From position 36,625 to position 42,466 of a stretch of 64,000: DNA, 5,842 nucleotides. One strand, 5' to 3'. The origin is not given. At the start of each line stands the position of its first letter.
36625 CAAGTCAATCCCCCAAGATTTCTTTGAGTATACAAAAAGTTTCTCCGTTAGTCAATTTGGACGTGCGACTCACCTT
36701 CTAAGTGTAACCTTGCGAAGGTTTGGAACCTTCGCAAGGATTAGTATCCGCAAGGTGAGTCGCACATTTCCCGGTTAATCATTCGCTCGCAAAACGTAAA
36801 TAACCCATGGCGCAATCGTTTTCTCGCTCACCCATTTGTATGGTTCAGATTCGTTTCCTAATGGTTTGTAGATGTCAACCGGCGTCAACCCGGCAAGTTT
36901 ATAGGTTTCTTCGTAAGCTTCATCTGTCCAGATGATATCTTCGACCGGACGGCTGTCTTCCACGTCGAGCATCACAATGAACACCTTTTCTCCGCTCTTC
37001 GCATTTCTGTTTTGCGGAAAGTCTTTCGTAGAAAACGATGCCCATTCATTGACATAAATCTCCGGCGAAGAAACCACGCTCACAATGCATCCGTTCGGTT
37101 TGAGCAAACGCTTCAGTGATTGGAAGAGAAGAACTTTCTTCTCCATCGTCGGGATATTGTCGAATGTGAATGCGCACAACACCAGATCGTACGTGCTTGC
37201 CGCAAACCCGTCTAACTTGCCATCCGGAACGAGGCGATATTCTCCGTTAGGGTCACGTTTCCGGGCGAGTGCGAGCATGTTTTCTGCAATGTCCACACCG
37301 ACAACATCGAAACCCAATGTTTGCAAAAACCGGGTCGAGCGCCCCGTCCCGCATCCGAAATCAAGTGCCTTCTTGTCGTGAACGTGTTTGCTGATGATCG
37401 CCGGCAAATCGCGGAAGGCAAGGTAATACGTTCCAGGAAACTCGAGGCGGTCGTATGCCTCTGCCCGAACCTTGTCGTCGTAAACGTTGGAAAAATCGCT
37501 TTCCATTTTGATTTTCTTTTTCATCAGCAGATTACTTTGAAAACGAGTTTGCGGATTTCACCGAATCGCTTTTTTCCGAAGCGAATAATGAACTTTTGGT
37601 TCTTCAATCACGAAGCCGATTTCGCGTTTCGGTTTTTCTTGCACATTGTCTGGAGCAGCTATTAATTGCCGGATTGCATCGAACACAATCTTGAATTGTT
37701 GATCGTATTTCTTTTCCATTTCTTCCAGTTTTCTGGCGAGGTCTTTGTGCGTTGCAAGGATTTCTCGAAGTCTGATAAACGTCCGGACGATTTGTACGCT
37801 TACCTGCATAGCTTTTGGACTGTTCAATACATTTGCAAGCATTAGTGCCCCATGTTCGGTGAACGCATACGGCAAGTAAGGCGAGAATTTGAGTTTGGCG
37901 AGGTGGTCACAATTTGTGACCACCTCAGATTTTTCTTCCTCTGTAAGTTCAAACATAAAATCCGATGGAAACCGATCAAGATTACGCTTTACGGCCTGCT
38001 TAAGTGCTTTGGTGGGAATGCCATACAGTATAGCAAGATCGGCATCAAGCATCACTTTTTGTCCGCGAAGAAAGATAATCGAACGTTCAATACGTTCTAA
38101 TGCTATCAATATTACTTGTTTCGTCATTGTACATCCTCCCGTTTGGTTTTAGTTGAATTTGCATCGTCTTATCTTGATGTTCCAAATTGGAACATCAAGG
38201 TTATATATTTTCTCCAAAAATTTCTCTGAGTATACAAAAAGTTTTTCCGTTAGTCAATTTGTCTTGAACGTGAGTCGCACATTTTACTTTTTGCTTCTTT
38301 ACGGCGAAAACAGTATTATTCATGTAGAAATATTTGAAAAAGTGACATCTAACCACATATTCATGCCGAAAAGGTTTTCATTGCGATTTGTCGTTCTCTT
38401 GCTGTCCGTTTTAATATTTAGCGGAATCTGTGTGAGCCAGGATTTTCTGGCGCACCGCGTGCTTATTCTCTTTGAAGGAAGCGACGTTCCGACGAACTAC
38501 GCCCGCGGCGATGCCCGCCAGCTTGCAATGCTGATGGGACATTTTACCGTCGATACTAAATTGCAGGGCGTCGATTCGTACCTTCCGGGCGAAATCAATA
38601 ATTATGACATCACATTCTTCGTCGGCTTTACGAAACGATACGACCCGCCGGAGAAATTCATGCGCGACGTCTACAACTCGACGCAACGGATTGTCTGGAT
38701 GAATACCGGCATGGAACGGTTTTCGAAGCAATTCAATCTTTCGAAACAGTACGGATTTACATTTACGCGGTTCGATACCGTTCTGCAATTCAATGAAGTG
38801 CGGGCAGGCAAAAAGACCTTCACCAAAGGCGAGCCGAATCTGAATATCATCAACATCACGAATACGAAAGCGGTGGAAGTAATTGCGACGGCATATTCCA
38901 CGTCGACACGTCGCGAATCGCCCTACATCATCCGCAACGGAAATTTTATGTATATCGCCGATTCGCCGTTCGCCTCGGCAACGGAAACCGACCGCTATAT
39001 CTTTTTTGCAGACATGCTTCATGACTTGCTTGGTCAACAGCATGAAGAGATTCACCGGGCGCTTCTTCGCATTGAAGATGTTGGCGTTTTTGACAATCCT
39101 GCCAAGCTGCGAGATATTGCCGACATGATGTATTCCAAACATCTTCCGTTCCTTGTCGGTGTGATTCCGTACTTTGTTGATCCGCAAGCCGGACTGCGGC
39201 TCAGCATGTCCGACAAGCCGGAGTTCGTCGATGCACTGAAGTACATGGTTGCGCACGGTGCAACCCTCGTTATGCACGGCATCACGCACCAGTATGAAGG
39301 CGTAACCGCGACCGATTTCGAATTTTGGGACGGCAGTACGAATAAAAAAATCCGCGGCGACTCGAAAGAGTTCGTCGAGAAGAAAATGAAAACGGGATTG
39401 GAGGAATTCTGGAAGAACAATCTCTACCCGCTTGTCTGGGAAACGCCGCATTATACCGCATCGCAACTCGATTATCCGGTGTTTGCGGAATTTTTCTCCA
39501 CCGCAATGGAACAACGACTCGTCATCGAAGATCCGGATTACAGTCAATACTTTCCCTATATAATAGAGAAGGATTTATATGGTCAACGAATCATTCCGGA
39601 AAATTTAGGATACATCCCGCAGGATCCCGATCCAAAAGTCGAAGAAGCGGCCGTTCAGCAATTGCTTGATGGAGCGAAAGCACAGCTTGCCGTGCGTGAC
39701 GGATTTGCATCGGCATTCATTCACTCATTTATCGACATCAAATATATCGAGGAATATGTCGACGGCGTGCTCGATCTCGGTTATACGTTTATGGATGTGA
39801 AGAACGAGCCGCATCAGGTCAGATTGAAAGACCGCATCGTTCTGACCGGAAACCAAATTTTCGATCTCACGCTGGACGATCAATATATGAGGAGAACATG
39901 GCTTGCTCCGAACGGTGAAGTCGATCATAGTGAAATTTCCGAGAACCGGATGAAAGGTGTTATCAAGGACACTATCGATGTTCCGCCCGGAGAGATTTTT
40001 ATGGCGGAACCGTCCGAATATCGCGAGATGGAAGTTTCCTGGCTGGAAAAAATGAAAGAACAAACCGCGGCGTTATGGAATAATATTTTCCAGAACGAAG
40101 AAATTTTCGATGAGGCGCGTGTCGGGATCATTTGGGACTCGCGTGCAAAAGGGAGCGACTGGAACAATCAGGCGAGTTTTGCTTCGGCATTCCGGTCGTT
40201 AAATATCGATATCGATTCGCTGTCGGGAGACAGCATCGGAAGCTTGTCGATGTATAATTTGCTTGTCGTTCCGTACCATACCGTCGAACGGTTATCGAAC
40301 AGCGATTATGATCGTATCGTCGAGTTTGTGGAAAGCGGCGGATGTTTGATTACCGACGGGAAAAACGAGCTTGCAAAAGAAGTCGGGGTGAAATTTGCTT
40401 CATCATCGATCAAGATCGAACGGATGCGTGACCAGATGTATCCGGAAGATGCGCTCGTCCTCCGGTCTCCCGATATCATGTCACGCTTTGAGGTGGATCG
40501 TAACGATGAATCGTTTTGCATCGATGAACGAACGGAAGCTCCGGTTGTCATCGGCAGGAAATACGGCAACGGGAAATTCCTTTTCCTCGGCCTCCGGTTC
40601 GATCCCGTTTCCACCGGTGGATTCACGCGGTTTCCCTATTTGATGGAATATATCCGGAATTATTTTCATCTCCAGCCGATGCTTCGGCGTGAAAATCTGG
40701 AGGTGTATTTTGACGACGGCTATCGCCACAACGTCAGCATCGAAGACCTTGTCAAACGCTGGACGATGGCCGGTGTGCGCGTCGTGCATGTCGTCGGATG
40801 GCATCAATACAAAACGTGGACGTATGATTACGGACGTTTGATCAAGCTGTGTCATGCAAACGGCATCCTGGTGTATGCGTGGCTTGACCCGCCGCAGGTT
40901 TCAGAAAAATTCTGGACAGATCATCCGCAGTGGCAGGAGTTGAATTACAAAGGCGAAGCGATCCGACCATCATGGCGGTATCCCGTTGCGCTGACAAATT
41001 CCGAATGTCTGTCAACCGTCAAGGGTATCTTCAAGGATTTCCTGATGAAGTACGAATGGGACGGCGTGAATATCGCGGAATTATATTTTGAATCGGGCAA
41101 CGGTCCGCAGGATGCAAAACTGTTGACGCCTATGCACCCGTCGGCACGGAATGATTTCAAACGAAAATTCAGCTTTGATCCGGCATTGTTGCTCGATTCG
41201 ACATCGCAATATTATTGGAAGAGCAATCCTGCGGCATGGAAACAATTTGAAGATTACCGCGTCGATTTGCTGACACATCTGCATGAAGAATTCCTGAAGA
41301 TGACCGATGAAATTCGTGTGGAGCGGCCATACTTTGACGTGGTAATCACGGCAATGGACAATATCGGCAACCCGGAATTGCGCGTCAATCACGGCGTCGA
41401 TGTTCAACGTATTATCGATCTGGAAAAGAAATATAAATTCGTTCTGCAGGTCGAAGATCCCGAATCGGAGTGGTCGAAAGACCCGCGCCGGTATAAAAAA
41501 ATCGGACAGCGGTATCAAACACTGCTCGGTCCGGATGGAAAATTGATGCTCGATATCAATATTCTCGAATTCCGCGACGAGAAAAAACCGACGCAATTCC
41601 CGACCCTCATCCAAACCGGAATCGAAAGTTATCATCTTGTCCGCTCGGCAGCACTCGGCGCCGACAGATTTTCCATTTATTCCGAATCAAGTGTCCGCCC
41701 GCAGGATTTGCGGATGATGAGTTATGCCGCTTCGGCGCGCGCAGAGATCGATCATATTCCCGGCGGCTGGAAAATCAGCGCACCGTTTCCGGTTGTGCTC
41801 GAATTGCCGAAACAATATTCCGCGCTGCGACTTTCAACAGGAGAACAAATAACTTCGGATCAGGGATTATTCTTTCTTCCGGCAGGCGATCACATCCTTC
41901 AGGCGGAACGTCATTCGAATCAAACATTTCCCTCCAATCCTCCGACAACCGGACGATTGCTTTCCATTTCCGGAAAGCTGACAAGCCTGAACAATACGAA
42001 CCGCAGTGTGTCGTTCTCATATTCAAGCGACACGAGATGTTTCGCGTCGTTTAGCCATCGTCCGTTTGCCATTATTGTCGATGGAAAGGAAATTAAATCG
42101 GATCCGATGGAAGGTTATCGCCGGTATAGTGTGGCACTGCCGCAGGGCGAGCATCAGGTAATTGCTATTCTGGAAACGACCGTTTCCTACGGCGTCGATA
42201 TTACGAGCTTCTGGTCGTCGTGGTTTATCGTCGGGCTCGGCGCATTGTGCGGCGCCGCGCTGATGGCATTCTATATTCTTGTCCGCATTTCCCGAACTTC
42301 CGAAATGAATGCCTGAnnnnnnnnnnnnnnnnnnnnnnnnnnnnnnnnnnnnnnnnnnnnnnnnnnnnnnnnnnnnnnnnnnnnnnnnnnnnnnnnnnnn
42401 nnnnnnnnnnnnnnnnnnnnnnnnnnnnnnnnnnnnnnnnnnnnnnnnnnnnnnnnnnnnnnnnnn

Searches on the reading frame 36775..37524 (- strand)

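Call 98: search_protein_families(library=pfam, proteins=[window:36775-37524:-], max_evalue=0.001)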
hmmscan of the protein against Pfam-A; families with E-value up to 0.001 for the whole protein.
window:36775-37524:- (249 aa): 7 families
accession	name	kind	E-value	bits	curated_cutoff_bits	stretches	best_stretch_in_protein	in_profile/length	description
PF08241.18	Methyltransf_11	-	2.1e-16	60.8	21.2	1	54-148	1-94/95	Methyltransferase domain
PF13649.12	Methyltransf_25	-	2.6e-15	57.3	27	1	54-145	2-97/97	Methyltransferase domain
PF08242.18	Methyltransf_12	-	2.5e-14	54.2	30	1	54-147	1-98/98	Methyltransferase domain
PF13489.12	Methyltransf_23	-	1.7e-12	47.8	27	1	45-162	18-129/164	Methyltransferase domain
PF13847.12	Methyltransf_31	-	7.7e-11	42.3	27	1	50-150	4-110/145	Methyltransferase domain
PF01209.24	Ubie_methyltran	-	6.7e-07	29.3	20.1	1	47-154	45-157/233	ubiE/COQ5 methyltransferase family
PF03848.20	TehB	-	1.7e-06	28.1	20.4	1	46-87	27-68/193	Tellurite resistance protein TehB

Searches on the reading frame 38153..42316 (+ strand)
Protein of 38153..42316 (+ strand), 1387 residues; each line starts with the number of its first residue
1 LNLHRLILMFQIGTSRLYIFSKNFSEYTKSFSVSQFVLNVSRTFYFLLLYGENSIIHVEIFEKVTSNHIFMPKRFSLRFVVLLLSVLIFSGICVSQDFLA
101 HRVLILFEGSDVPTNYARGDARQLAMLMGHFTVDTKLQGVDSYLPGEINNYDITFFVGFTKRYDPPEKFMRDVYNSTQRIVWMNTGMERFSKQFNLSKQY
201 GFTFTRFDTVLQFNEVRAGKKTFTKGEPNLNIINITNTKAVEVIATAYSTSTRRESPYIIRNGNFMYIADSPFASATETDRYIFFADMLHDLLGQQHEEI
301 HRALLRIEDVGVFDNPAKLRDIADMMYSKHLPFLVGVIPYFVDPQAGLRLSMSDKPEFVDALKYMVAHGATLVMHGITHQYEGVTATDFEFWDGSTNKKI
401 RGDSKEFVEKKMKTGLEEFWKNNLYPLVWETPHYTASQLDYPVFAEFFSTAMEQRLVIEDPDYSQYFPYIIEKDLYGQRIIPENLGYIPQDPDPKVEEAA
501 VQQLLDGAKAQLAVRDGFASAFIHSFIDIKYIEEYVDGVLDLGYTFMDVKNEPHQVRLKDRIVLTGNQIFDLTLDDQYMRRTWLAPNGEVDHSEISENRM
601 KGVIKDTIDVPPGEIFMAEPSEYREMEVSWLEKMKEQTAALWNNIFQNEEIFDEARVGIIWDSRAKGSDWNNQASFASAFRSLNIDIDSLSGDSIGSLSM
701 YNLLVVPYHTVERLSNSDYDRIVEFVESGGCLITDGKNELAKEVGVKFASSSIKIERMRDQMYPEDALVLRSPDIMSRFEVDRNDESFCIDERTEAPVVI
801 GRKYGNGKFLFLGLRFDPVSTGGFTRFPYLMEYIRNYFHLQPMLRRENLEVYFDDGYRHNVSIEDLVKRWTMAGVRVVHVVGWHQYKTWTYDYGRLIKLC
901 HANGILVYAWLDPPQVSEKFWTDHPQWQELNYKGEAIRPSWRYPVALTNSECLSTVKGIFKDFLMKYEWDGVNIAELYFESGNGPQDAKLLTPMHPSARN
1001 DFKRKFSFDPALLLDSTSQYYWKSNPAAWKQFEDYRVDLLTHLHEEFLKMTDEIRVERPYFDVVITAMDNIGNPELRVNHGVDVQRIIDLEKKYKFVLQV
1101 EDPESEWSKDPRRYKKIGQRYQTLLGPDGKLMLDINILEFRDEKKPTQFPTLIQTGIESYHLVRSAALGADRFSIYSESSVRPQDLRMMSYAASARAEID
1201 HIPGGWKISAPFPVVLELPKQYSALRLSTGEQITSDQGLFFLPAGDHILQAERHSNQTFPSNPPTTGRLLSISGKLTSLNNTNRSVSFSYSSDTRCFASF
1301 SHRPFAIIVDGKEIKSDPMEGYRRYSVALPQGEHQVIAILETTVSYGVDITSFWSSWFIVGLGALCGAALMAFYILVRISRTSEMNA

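Call 10: search_protein_families(library=pfam, proteins=[window:38153-42316:+], max_evalue=0.01)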
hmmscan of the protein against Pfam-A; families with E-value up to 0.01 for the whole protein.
window:38153-42316:+ (1387 aa): 3 families
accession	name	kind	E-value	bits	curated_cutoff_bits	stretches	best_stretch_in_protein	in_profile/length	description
PF10096.14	DUF2334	-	2.2e-48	165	26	1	302-537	1-201/203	Uncharacterized protein conserved in bacteria (DUF2334)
PF08532.16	Glyco_hydro_42M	-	6.5e-07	29.5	25.8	1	673-734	32-89/207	Beta-galactosidase trimerisation domain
PF14871.12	GHL6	-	0.0034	18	35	0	895-972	48-128/132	Hypothetical glycosyl hydrolase 6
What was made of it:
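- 38363..42316 (+): DUF2334-domain gene. It forms the conserved left flank together with GT2. Pfam DUF2334 at E 2e-48 (call 10).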
